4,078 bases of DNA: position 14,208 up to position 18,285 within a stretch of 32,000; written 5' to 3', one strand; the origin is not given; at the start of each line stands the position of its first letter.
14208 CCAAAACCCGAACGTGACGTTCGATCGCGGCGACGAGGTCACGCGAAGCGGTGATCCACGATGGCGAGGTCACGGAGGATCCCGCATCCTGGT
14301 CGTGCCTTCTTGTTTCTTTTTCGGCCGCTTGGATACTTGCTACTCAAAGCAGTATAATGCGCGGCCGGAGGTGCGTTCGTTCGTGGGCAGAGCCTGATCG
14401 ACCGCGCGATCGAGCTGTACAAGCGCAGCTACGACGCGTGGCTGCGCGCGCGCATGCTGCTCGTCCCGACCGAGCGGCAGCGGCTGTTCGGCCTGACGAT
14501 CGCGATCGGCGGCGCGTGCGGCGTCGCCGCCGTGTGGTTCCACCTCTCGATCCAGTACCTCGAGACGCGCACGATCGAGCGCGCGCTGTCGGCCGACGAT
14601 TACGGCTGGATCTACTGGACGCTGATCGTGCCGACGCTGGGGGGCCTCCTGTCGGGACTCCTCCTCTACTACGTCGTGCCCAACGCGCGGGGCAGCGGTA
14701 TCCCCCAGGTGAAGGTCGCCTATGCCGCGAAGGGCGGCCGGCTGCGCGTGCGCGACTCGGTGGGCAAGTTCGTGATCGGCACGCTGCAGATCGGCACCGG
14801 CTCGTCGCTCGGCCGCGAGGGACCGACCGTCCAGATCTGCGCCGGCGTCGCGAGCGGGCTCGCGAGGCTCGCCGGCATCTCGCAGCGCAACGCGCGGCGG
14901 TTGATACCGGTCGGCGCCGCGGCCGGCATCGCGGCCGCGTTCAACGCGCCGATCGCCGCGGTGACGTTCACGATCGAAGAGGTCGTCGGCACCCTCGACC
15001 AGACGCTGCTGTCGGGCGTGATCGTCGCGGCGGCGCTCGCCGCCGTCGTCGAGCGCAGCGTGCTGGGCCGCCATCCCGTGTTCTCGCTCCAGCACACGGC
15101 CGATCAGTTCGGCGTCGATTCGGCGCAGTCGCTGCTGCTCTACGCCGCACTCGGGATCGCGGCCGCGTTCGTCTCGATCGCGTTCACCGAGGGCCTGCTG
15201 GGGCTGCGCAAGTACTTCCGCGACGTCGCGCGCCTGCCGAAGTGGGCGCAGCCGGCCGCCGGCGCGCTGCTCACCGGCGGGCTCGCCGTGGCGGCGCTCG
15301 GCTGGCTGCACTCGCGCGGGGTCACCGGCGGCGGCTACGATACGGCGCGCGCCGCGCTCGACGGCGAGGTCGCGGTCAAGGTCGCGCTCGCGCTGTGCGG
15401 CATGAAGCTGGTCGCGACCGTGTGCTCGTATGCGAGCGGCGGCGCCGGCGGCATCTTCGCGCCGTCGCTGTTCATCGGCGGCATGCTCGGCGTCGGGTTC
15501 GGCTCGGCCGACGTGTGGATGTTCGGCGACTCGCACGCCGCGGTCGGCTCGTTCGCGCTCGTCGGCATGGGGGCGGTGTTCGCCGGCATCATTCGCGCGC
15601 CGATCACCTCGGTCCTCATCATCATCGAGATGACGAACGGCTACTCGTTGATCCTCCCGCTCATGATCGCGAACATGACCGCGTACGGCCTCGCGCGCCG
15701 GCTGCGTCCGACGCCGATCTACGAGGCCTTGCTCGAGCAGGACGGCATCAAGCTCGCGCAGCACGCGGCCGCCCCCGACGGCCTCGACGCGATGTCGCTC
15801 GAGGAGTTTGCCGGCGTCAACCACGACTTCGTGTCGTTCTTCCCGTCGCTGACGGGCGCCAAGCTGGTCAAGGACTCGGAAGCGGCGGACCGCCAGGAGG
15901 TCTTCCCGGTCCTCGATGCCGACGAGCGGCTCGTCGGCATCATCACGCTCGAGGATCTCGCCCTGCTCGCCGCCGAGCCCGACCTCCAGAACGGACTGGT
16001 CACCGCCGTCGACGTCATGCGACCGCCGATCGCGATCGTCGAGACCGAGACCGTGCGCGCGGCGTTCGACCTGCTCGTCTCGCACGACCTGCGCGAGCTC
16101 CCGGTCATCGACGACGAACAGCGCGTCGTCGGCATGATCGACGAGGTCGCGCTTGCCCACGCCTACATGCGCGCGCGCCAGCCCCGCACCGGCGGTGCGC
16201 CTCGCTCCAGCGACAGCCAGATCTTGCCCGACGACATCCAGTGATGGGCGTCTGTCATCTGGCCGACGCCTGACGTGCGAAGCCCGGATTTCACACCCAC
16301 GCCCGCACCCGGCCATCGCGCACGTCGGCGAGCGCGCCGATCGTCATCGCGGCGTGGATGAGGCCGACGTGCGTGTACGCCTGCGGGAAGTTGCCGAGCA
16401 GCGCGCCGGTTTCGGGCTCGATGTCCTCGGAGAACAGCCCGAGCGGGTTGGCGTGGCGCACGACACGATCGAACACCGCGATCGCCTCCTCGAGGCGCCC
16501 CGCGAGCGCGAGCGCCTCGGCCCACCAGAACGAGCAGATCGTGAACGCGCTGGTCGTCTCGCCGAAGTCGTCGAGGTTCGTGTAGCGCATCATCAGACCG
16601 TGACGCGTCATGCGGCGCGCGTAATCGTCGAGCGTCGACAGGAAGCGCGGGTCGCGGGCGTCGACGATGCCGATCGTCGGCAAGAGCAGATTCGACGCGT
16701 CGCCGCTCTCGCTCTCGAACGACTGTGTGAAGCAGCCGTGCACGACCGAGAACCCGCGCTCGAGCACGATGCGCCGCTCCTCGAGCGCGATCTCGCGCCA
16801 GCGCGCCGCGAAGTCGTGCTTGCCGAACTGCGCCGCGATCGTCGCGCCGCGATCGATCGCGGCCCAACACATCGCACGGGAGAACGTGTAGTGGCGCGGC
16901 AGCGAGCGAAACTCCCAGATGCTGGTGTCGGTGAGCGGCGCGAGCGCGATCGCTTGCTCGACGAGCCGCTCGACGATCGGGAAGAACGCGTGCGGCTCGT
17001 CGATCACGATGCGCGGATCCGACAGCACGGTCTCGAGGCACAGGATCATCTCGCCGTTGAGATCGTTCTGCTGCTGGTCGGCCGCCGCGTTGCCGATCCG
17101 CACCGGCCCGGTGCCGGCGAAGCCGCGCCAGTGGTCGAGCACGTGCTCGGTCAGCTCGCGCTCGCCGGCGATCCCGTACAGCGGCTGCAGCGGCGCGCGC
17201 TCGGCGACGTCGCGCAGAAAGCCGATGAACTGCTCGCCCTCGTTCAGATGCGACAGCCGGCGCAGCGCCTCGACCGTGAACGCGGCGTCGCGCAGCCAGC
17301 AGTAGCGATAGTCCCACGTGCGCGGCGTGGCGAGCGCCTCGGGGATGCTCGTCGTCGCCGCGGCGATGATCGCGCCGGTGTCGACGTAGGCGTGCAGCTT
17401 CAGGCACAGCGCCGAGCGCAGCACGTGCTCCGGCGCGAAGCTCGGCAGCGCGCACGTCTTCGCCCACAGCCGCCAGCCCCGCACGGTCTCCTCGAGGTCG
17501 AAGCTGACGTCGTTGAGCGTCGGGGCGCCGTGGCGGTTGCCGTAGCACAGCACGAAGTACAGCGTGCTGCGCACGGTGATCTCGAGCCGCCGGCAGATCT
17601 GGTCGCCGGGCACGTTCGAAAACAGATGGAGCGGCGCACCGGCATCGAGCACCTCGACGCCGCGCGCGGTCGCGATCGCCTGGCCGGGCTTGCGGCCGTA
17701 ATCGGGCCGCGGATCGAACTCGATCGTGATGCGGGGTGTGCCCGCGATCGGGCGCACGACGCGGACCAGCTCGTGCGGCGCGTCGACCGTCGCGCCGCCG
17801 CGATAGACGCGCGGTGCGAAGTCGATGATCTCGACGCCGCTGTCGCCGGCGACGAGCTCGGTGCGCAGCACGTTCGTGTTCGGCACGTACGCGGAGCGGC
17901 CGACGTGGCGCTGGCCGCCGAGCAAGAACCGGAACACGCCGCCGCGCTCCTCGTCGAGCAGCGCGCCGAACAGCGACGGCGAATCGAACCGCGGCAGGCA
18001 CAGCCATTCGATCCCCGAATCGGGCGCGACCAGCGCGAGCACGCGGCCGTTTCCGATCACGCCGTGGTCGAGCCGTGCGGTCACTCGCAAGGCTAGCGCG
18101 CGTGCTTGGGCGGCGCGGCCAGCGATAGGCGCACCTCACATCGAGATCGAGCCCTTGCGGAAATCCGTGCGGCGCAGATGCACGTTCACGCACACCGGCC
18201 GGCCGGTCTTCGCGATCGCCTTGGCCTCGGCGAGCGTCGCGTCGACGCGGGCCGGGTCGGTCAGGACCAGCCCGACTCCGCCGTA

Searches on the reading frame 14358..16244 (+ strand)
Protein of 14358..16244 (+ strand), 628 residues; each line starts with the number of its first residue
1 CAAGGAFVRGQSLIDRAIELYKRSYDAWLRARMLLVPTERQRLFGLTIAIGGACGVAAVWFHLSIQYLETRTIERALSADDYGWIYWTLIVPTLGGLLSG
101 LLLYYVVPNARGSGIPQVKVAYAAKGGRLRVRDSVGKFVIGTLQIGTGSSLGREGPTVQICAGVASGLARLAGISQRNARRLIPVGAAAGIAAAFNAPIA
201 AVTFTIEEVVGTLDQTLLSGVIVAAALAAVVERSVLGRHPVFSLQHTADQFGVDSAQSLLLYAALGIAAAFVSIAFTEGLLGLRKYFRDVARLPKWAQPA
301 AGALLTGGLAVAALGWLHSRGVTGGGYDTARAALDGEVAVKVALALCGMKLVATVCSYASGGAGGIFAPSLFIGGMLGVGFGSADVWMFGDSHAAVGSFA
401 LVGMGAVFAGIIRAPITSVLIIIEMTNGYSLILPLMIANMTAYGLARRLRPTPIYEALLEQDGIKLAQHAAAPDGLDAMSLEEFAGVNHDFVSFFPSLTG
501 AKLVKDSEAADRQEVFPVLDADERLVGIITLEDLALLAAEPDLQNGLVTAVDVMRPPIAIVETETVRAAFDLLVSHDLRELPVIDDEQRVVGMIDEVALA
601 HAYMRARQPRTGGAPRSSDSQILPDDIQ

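Call 76: search_protein_families(library=pfam, proteins=[window:14358-16244:+], max_evalue=0.0001)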
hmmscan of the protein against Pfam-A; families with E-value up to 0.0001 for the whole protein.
window:14358-16244:+ (628 aa): 2 families
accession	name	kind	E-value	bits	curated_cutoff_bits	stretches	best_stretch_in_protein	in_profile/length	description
PF00654.25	Voltage_CLC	-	3.3e-89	299.9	24.8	1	95-447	1-346/346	Voltage gated chloride channel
PF00571.33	CBS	-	5.3e-14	52.7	24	1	552-603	3-55/57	CBS domain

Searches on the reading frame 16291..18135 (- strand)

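Call 76: search_protein_families(library=pfam, proteins=[window:16291-18135:-], max_evalue=0.0001)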
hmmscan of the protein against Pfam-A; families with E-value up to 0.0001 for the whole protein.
window:16291-18135:- (614 aa): 2 families
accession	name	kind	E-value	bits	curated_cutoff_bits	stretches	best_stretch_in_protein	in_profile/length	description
PF00723.27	Glyco_hydro_15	-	2.1e-52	178.9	22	1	236-596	5-426/427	Glycosyl hydrolases family 15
PF19291.4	TREH_N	-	1.9e-19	70.2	23.1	1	24-173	18-155/211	Trehalase-like, N-terminal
